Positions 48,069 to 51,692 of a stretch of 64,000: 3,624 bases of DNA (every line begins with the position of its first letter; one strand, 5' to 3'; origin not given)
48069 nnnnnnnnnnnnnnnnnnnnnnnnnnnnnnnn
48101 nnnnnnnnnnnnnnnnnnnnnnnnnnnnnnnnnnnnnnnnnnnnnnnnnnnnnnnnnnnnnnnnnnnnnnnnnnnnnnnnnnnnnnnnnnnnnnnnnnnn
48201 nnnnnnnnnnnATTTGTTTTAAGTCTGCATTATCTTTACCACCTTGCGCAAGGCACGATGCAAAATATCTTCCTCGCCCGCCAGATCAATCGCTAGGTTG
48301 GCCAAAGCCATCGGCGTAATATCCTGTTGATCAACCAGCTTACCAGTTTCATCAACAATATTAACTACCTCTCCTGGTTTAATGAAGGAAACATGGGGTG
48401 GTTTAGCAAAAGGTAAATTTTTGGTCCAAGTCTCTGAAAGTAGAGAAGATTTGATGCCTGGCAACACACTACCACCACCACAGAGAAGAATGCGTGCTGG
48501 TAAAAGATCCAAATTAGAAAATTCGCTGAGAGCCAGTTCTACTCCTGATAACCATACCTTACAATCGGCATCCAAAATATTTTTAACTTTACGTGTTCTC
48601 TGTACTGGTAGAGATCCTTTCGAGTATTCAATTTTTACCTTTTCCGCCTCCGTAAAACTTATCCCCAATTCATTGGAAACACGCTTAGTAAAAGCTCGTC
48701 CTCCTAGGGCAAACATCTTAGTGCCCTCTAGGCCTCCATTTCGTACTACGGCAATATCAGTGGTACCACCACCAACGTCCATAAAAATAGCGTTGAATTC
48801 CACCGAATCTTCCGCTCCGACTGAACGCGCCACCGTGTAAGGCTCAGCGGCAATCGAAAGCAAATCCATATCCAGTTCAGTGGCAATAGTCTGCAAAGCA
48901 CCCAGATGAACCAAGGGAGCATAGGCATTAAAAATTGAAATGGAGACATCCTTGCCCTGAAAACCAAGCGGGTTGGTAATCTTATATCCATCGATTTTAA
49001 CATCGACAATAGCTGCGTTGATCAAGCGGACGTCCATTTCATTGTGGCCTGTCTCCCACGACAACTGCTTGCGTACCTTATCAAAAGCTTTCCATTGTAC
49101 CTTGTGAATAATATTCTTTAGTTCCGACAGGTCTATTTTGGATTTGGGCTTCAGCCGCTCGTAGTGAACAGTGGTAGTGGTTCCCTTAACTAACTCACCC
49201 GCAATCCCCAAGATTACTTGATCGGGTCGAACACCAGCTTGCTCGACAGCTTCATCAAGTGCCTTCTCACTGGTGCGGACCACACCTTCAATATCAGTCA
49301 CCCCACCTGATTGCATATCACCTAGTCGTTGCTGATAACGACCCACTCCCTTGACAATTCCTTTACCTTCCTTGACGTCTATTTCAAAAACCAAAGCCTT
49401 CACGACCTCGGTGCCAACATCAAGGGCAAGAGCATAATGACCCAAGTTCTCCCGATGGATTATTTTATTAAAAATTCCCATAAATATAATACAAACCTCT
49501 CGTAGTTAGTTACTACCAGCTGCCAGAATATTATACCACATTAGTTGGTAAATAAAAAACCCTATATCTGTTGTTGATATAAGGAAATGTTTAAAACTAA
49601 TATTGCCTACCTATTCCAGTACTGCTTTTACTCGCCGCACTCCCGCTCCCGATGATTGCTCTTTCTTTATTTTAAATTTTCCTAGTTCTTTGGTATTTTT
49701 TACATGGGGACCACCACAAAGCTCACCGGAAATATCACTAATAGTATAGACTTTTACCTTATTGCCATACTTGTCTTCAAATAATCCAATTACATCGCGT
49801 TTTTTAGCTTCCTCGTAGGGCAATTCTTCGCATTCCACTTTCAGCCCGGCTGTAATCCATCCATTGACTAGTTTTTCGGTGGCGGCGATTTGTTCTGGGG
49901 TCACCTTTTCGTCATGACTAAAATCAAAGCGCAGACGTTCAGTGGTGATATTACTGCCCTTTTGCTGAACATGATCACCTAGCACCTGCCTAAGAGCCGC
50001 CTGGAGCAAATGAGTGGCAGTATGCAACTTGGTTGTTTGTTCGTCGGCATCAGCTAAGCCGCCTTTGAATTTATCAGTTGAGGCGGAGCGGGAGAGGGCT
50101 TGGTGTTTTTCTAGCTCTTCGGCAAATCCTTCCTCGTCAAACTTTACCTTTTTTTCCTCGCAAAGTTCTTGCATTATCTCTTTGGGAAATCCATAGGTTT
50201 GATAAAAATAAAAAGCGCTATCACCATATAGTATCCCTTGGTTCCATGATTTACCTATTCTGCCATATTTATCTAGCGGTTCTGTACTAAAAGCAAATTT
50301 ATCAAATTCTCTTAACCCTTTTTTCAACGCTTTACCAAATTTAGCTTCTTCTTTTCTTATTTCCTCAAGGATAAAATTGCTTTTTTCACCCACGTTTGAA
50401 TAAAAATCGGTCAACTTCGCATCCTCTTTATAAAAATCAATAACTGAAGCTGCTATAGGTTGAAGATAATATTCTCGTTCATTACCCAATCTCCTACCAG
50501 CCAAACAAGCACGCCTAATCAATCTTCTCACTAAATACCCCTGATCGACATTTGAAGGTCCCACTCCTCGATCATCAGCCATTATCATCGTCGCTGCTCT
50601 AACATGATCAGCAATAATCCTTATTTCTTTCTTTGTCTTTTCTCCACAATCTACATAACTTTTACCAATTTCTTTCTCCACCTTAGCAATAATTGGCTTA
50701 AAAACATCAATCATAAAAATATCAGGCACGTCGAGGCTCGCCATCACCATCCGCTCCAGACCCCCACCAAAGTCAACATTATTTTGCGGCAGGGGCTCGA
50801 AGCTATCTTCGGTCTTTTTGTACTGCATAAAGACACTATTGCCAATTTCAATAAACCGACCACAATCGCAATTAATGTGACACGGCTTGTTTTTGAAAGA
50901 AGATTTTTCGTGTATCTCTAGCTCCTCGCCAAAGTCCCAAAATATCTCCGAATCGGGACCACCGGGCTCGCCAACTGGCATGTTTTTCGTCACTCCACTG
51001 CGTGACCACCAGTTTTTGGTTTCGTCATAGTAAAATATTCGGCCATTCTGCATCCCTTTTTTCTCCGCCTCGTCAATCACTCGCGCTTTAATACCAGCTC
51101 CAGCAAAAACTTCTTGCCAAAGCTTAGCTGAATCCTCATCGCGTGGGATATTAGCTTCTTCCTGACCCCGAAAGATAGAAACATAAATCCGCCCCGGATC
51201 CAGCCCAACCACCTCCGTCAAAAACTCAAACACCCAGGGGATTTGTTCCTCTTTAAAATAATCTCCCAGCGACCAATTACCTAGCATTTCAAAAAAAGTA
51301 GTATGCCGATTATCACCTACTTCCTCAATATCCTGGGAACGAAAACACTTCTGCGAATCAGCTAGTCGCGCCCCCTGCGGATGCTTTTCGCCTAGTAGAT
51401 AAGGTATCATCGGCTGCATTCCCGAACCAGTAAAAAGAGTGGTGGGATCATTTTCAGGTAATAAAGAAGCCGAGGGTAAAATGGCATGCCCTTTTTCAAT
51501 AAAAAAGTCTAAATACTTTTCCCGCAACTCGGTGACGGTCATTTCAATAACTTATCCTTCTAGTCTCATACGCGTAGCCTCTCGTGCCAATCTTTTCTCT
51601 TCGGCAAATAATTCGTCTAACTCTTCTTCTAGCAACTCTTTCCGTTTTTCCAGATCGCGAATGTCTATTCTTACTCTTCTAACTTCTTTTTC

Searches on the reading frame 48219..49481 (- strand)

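Call 66: search_protein_families(library=pfam, max_evalue=0.00001, proteins=[window:48219-49481:-])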
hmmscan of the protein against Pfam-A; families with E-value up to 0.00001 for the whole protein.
window:48219-49481:- (420 aa): 3 families
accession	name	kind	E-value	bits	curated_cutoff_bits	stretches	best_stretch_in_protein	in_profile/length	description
PF14450.12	FtsA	-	4.3e-13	50.2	31.8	1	234-345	3-97/127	Cell division protein FtsA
PF11104.14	PilM_2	-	1.9e-07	30.8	27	1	230-352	181-299/340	Type IV pilus assembly protein PilM;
PF06723.19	MreB_Mbl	-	3.6e-07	29.8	27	0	199-287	115-209/327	MreB/Mbl protein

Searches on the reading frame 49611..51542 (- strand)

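Call 67: search_protein_families(library=pfam, max_evalue=0.00001, proteins=[window:49611-51542:-])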
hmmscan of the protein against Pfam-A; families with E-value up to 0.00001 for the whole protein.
window:49611-51542:- (643 aa): 2 families
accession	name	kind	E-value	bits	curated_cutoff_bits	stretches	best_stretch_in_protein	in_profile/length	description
PF01411.24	tRNA-synt_2c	-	5.9e-109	365.5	30.3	1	5-508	1-450/552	tRNA synthetases class II (A)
PF07973.19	tRNA_SAD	-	5.6e-16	58.7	24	1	596-638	1-43/44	Threonyl and Alanyl tRNA synthetase second additional domain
